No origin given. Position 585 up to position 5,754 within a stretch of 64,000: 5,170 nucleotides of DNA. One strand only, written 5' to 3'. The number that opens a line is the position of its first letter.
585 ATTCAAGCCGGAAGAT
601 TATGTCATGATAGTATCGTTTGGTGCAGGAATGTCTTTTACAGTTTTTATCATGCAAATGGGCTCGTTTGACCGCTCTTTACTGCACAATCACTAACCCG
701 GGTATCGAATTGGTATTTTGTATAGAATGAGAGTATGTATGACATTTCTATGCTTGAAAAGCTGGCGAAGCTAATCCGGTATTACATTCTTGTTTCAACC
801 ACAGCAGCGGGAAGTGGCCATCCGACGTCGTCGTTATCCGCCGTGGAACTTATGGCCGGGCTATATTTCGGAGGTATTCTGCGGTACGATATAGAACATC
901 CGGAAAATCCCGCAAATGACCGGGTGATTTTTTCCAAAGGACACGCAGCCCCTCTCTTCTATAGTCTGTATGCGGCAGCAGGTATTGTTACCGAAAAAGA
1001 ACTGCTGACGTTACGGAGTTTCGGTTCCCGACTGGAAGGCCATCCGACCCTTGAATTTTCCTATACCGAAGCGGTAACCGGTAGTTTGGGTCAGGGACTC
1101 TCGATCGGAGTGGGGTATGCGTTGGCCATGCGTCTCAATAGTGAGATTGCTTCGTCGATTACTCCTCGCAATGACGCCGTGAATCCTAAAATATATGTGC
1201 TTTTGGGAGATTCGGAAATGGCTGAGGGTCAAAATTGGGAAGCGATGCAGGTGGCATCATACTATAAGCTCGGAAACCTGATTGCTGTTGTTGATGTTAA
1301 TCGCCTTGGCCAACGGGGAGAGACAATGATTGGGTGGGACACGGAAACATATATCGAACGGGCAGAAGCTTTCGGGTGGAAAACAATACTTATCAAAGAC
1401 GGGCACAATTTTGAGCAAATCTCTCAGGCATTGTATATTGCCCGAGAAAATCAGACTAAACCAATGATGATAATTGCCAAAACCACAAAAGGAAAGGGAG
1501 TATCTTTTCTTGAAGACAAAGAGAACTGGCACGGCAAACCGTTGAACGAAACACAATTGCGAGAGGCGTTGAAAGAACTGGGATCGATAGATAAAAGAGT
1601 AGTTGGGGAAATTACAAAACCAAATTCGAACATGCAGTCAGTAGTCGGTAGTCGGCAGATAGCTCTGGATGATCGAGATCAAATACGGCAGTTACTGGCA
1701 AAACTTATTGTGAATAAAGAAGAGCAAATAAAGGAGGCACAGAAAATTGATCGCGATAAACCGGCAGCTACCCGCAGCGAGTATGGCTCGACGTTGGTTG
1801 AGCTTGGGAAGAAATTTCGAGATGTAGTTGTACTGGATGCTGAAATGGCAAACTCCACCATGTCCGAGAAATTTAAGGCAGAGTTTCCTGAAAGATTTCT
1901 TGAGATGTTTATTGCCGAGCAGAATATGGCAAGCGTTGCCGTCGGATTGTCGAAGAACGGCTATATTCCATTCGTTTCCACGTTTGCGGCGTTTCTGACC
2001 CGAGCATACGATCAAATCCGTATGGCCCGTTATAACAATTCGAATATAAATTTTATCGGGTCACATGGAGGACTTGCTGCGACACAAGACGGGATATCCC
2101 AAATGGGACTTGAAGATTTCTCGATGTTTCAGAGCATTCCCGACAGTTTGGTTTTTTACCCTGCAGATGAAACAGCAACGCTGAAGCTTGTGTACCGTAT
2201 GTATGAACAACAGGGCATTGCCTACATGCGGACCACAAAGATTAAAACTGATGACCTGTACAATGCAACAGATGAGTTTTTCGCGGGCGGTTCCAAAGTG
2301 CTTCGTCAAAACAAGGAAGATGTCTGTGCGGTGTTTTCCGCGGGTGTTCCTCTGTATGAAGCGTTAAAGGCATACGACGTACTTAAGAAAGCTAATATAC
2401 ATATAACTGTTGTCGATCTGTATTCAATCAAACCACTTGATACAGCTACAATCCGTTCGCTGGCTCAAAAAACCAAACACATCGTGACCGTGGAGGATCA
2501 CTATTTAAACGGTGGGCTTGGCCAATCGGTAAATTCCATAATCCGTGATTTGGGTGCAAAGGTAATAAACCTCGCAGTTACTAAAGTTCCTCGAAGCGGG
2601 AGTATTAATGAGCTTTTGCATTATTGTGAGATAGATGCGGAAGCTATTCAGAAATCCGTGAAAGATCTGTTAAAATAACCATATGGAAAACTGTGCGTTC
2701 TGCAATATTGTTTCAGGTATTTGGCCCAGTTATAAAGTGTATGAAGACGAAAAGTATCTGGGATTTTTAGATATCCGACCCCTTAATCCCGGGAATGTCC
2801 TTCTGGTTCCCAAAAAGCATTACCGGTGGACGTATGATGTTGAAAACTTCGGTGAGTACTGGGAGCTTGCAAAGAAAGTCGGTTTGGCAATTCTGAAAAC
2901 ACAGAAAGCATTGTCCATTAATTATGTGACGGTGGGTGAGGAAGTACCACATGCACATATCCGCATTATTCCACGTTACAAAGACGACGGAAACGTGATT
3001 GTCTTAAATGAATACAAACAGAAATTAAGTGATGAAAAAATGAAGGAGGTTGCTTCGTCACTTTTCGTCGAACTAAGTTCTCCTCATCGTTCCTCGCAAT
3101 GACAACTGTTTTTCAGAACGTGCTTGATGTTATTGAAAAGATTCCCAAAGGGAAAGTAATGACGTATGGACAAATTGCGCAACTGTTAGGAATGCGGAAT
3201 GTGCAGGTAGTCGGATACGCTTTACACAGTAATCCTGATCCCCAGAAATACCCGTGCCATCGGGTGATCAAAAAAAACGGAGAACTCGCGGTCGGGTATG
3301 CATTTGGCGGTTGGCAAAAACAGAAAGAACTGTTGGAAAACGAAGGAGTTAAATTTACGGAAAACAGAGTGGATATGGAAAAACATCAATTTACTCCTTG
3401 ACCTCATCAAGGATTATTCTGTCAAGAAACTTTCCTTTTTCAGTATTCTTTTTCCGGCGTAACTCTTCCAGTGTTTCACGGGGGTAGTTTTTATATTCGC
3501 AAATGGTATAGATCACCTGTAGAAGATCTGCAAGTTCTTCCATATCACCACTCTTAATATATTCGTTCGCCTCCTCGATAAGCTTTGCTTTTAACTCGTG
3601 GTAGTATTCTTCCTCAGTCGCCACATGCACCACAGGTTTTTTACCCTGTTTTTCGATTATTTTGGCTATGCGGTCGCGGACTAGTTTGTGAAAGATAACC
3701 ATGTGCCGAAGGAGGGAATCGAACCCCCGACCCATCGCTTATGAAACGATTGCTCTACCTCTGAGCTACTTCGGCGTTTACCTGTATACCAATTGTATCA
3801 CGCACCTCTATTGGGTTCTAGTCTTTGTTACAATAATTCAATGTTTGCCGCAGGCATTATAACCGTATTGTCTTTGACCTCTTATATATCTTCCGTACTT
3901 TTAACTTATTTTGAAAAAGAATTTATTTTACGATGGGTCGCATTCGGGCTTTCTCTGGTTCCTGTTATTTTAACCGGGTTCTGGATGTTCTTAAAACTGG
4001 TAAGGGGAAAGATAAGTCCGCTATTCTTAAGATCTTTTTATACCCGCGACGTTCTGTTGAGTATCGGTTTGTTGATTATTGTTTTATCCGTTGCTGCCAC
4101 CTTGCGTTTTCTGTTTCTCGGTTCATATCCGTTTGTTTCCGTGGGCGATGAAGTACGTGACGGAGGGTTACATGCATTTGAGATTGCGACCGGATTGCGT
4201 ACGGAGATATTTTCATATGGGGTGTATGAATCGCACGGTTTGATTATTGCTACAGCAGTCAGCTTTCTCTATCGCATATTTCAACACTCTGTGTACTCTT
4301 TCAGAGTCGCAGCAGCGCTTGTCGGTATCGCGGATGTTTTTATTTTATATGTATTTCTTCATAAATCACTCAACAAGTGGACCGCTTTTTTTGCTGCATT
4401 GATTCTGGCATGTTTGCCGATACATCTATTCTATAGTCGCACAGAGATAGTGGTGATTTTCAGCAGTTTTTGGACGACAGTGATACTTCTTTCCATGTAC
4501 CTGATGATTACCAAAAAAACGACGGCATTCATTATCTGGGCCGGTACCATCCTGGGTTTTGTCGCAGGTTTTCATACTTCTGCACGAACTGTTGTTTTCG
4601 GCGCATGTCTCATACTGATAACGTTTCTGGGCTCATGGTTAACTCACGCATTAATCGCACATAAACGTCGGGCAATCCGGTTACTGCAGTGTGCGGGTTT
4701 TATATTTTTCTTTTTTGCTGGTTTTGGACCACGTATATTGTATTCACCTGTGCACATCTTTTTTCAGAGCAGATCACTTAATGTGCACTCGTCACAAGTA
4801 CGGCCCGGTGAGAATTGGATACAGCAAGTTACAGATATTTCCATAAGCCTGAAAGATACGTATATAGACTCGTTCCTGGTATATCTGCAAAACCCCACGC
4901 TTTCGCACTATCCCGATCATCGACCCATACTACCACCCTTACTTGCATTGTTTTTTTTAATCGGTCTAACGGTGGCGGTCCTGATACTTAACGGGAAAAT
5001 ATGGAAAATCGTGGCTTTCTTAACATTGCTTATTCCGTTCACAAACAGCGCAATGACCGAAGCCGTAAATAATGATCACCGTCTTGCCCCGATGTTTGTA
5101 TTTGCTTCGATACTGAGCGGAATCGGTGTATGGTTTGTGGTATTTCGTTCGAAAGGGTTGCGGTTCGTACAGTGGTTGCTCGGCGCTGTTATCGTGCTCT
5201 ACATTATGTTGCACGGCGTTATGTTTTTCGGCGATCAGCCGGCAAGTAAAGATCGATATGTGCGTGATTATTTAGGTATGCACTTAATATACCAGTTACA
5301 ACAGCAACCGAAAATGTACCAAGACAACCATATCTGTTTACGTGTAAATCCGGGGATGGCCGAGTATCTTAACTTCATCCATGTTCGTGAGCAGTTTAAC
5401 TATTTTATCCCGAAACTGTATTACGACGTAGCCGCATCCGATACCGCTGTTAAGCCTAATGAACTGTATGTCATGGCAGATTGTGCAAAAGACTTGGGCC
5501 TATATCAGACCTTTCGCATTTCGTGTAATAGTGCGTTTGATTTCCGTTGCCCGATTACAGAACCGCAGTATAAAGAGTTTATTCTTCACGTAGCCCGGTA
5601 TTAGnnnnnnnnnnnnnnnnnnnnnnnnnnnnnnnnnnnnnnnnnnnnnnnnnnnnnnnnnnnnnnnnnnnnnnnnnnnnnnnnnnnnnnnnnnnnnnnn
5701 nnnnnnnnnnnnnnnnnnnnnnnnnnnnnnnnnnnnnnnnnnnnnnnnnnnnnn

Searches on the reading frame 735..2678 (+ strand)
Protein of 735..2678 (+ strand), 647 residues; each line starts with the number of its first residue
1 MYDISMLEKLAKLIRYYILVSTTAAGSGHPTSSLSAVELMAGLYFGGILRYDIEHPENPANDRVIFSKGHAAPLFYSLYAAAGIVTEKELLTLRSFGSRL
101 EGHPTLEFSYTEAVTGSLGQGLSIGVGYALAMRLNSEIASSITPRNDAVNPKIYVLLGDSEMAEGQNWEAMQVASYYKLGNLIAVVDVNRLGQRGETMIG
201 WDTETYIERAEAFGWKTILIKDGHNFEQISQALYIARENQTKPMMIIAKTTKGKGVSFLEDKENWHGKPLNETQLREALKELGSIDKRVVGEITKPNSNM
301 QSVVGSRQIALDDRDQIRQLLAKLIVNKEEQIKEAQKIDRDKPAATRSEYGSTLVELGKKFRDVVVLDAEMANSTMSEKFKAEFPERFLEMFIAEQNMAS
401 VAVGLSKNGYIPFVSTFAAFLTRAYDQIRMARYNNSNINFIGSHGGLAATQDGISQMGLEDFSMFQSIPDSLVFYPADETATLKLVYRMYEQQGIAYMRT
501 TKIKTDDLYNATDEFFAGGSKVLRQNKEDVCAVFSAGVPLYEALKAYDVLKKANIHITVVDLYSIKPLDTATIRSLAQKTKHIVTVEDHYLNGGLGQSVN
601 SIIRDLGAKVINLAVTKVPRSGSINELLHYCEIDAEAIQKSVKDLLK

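Call 58: search_protein_families(library=pfam, proteins=[window:735-2678:+], max_evalue=0.001)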
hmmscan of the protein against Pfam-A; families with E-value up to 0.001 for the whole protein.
window:735-2678:+ (647 aa): 5 families
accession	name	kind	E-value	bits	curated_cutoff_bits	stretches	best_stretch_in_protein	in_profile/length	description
PF00456.26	Transketolase_N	-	6.2e-50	170.5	22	1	9-284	4-277/334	Transketolase, thiamine diphosphate binding domain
PF02779.29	Transket_pyr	-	8.2e-37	126.9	27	1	344-504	3-171/174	Transketolase, pyrimidine binding domain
PF02780.25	Transketolase_C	-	4.2e-26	91.7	25.9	1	521-638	2-124/124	Transketolase, C-terminal domain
PF13292.11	DXP_synthase_N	-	3.4e-07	30.2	21.2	1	5-189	16-171/274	1-deoxy-D-xylulose-5-phosphate synthase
PF00676.26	E1_dh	-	0.00063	19.2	22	0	117-246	102-220/300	Dehydrogenase E1 component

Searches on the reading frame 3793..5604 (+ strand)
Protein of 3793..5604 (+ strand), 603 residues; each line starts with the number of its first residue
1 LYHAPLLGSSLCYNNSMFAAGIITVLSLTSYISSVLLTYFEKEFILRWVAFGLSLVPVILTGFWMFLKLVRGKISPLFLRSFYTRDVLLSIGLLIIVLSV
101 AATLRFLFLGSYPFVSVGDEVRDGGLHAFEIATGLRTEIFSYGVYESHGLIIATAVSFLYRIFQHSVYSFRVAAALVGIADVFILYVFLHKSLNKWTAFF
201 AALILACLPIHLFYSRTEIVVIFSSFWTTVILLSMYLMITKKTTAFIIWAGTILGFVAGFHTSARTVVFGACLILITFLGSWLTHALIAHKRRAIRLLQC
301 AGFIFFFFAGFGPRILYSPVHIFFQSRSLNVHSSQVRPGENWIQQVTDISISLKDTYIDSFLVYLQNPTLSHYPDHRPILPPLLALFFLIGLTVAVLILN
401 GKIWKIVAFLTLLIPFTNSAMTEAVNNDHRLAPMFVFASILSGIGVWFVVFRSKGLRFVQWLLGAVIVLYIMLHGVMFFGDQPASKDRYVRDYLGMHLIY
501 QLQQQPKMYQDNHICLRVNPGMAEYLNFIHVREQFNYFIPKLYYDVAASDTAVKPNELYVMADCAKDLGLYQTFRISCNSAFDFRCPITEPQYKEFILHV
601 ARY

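Call 58: search_protein_families(library=pfam, proteins=[window:3793-5604:+], max_evalue=0.001)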
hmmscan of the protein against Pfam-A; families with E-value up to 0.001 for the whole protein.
window:3793-5604:+ (603 aa): 1 family
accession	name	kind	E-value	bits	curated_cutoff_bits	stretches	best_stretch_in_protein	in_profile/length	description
PF13231.12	PMT_2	-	6.5e-06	26.9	26.1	1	148-285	2-140/160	Dolichyl-phosphate-mannose-protein mannosyltransferase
